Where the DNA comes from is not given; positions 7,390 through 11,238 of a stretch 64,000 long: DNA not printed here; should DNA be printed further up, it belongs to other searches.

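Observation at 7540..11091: Topo VI B subunit about twice the normal size: acidic insert in the ATPase domain, K-rich coiled-coil insert, duplicated HeH/SAP-like tail and winged-helix-like end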

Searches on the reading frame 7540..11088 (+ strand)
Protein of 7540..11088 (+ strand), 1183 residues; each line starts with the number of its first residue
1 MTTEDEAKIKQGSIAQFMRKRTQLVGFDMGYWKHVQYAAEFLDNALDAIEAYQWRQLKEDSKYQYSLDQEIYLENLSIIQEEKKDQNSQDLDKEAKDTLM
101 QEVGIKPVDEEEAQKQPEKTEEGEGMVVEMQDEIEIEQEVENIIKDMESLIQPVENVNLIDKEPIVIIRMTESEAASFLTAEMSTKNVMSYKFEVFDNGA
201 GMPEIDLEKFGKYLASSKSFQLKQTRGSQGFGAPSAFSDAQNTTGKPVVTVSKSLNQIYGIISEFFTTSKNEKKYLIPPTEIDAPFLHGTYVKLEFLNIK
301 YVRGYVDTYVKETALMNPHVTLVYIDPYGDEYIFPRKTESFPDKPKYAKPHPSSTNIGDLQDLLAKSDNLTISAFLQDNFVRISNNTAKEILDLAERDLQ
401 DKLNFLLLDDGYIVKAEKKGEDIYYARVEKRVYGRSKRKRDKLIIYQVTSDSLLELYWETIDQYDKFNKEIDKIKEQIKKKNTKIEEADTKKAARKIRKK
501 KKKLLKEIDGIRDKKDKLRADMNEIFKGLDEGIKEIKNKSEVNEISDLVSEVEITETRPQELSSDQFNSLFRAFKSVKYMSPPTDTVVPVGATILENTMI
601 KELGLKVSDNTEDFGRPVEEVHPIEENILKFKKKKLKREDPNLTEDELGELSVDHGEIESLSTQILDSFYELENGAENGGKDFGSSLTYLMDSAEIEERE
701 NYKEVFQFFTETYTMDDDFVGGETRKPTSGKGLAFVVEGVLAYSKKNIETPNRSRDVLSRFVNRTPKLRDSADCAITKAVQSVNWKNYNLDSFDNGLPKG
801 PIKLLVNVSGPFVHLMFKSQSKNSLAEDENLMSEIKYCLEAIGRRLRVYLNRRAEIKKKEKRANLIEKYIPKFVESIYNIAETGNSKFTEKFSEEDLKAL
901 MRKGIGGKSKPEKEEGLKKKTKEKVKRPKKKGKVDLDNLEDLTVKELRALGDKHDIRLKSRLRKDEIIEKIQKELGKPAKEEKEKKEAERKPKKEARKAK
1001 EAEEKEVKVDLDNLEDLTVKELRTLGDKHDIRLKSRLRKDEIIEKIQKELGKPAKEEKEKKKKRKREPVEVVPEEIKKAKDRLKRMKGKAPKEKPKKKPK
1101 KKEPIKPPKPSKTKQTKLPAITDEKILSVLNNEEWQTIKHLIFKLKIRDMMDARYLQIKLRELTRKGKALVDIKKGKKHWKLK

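Call 3: search_protein_families(library=pfam, proteins=[window:7540-11088:+], max_evalue=1)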
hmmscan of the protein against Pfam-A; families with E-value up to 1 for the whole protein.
window:7540-11088:+ (1183 aa): 4 families
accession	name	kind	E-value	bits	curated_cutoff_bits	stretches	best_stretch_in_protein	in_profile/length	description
PF09239.17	Topo-VIb_trans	-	1.1e-27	97.1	24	1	715-862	22-159/159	Topoisomerase VI B subunit, transducer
PF07498.18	Rho_N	-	2.8e-10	40.4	24.9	2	939-975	2-38/43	Rho termination factor, N-terminal domain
PF13589.12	HATPase_c_3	-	0.00011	22.7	25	1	186-254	29-96/137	Histidine kinase-, DNA gyrase B-, and HSP90-like ATPase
PF02518.31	HATPase_c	-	0.17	12.8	26.4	1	190-232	37-76/111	Histidine kinase-, DNA gyrase B-, and HSP90-like ATPase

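Call 4: search_protein_families(library=ncbifam, proteins=[window:7540-11088:+], max_evalue=0.1)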
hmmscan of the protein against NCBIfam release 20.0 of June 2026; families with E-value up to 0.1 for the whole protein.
window:7540-11088:+ (1183 aa): 4 families
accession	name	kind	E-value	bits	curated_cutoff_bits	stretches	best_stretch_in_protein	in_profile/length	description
NF003218.0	PRK04184.1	equivalog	5.2e-92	309.1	274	2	187-924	71-529/539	DNA topoisomerase VI subunit B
TIGR01052.1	top6b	equivalog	7.1e-88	295.1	380.7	2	189-603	63-327/488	DNA topoisomerase VI subunit B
NF011439.0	PRK14868.1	equivalog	1.3e-60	205.5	1310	3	190-393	81-284/795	DNA topoisomerase VI subunit B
NF011438.0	PRK14867.1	equivalog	1.6e-50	172.3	1143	2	187-598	69-473/659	DNA topoisomerase VI subunit B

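Call 5: search_solved_structures(query=window:7540-11088:+, max_evalue=1, show_alignments=2)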
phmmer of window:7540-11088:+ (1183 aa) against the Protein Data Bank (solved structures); distinct sequences matched with E-value up to 1: 7.
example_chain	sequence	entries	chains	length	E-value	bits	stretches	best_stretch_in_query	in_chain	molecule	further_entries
2q2e_B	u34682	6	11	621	3.3e-57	197.2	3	195-397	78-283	Type 2 DNA topoisomerase 6 subunit B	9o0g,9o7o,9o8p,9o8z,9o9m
2zbk_B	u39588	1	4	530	1.8e-38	135.2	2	189-423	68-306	Type 2 DNA topoisomerase 6 subunit B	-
1mx0_A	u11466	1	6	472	8.6e-34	119.7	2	189-422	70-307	Type II DNA topoisomerase VI subunit B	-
1mu5_A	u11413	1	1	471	8.6e-34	119.7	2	189-422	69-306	Type II DNA topoisomerase VI Subunit B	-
1z59_A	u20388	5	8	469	9.3e-34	119.5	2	189-422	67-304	Type II DNA topoisomerase VI subunit B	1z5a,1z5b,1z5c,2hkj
5k5o_A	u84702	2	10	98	0.23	12.3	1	370-431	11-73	AspA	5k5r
10lg_A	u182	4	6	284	0.39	11.5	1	328-387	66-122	Positive transcriptional regulator MutR family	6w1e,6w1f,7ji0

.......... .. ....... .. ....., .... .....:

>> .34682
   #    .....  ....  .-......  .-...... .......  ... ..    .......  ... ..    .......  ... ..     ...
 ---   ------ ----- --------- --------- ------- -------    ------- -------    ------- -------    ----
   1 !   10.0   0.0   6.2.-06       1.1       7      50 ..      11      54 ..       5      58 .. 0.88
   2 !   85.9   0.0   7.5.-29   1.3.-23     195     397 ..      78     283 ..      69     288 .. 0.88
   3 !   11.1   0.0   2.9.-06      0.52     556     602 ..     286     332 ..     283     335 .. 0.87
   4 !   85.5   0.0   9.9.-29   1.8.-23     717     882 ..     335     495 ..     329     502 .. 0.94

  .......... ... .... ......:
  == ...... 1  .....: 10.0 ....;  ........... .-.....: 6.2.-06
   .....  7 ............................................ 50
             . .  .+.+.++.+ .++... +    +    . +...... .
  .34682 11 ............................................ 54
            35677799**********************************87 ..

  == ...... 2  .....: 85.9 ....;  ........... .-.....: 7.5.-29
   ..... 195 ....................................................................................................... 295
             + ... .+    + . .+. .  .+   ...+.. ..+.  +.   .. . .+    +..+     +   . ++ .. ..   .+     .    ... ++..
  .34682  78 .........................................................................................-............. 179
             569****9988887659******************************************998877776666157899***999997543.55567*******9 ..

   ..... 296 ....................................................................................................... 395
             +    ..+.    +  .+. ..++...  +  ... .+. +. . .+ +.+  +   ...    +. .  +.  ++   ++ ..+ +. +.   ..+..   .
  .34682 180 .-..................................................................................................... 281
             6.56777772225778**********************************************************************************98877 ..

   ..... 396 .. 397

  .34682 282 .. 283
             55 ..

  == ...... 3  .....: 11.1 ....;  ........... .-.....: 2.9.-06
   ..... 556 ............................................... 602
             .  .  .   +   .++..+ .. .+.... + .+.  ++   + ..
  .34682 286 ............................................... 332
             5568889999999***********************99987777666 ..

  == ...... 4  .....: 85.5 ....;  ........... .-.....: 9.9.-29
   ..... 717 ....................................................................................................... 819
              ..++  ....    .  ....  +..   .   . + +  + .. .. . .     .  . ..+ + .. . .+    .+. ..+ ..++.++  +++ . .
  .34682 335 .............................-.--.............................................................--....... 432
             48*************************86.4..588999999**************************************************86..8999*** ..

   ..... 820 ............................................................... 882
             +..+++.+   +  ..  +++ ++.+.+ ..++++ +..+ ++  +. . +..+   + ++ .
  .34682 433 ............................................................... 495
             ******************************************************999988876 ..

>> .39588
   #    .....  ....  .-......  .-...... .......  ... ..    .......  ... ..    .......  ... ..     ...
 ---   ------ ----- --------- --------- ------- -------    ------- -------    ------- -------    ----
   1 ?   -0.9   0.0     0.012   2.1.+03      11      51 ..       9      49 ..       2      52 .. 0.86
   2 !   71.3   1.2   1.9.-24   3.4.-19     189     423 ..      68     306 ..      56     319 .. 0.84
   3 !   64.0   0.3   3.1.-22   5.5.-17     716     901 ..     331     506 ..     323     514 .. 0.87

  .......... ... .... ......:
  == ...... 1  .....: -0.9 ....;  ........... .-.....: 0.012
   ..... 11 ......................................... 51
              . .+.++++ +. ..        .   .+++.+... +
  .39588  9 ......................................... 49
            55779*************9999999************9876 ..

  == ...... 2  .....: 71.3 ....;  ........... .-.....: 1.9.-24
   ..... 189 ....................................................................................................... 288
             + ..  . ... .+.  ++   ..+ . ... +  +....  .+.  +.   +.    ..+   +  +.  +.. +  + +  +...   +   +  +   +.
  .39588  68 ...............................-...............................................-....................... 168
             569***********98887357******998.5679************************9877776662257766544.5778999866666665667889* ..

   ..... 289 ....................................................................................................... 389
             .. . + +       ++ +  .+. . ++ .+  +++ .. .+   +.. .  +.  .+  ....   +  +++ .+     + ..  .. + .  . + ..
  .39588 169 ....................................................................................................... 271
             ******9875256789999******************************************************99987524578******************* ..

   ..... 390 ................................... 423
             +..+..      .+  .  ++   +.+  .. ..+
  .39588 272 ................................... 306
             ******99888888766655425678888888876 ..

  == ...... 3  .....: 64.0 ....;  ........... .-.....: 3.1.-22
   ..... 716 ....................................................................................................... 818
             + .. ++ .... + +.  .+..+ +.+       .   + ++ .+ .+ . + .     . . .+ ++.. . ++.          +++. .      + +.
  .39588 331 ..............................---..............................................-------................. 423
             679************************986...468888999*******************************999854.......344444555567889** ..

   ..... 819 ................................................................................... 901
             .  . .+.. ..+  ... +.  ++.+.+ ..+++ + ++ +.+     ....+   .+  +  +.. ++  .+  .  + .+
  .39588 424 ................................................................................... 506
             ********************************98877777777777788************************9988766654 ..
